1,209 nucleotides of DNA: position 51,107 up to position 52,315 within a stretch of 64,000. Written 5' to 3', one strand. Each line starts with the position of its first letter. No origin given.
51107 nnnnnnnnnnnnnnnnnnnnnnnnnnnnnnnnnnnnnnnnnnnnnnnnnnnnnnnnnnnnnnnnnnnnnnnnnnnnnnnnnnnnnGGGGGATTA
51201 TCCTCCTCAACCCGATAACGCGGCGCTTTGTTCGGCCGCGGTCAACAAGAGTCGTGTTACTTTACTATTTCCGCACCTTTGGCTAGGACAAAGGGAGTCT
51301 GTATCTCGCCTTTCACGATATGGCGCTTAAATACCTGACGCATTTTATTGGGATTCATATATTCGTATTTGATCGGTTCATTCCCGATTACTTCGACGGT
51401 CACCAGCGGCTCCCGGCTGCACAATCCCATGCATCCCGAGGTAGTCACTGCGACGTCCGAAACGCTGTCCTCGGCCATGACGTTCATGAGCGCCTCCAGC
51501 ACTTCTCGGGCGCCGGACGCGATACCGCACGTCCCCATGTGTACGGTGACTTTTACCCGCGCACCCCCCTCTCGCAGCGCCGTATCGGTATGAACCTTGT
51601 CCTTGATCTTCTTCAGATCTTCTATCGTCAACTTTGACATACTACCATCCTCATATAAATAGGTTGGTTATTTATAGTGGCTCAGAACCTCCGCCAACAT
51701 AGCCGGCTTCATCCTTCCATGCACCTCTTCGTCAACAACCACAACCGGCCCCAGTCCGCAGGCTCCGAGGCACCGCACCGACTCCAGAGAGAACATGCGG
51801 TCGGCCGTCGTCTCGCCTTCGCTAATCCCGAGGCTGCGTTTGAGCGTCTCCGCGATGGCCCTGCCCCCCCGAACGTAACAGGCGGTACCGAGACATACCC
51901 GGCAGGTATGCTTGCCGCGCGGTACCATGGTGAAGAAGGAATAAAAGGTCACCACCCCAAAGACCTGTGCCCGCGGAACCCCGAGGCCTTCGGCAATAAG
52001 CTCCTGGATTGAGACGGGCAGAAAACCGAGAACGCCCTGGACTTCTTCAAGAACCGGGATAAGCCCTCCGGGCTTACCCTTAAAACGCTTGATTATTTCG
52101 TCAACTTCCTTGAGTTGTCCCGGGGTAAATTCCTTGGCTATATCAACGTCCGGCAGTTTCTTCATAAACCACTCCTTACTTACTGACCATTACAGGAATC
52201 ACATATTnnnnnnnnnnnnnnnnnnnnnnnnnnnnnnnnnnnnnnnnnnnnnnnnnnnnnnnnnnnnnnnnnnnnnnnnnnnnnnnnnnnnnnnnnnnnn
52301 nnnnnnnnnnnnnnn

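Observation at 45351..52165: Formate dehydrogenase whose HydB-like subunit swaps its ferredoxin domain for an NfnB-like NADP(H) module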

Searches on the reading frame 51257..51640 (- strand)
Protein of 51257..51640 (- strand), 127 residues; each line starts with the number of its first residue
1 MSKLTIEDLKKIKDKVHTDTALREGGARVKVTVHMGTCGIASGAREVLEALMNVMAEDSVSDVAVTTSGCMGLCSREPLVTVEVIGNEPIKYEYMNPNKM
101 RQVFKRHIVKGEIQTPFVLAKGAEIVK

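Call 6: search_protein_families(library=pfam, proteins=[window:51257-51640:-], max_evalue=0.001)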
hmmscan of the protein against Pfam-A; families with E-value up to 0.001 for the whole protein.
window:51257-51640:- (127 aa): 1 family
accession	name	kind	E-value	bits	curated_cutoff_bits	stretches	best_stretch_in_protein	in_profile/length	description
PF01257.25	2Fe-2S_thioredx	-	0.00076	19.8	24.8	0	28-105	65-142/145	Thioredoxin-like [2Fe-2S] ferredoxin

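Call 81: search_protein_families(library=ncbifam, proteins=[window:51257-51640:-], max_evalue=1e-10)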
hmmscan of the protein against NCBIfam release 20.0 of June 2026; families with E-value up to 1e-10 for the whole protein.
window:51257-51640:- (127 aa): 0 families

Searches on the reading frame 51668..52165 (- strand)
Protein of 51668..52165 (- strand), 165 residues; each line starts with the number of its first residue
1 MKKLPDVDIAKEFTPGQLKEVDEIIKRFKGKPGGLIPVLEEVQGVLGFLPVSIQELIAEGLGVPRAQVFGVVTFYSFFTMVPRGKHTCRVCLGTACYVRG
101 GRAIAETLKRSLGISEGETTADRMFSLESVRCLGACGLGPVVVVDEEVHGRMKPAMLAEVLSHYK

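Call 6: search_protein_families(library=pfam, proteins=[window:51668-52165:-], max_evalue=0.001)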
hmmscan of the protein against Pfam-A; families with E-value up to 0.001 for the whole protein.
window:51668-52165:- (165 aa): 1 family
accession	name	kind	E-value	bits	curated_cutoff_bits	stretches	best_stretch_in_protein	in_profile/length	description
PF01257.25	2Fe-2S_thioredx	-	4.8e-49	166.4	24.8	1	21-165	1-145/145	Thioredoxin-like [2Fe-2S] ferredoxin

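Call 81: search_protein_families(library=ncbifam, proteins=[window:51668-52165:-], max_evalue=1e-10)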
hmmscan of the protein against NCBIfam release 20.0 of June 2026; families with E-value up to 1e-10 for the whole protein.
window:51668-52165:- (165 aa): 9 families
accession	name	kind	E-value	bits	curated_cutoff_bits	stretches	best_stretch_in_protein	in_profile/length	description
NF005747.0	PRK07571.1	equivalog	7.8e-50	168.9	224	1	17-162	21-166/173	bidirectional hydrogenase complex protein HoxE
NF004638.0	PRK05988.1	equivalog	7.3e-42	142.8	198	1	16-163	9-156/159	formate dehydrogenase subunit gamma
NF005722.0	PRK07539.1-2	equivalog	1.1e-38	132.8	141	1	15-165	7-157/157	NADH-quinone oxidoreductase subunit NuoE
TIGR01958.1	nuoE_fam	subfamily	2.8e-36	124.9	142.4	1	21-165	2-148/148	NADH-quinone oxidoreductase subunit NuoE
NF005721.0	PRK07539.1-1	equivalog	1.6e-32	112.9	308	1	17-162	30-175/292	NADH-quinone oxidoreductase subunit NuoE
NF005725.0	PRK07539.1-5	equivalog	9.2e-32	110.1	220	1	12-165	16-172/174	NADH-quinone oxidoreductase subunit NuoE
NF005723.0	PRK07539.1-3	equivalog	6e-25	88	226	1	18-161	7-153/158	NADH-quinone oxidoreductase subunit NuoE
NF005724.0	PRK07539.1-4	equivalog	5.4e-20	72.2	280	1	13-164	18-172/240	NADH-quinone oxidoreductase subunit NuoE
NF009040.0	PRK12373.1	equivalog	2.3e-16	60.5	514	1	33-164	37-169/400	NADH-quinone oxidoreductase subunit E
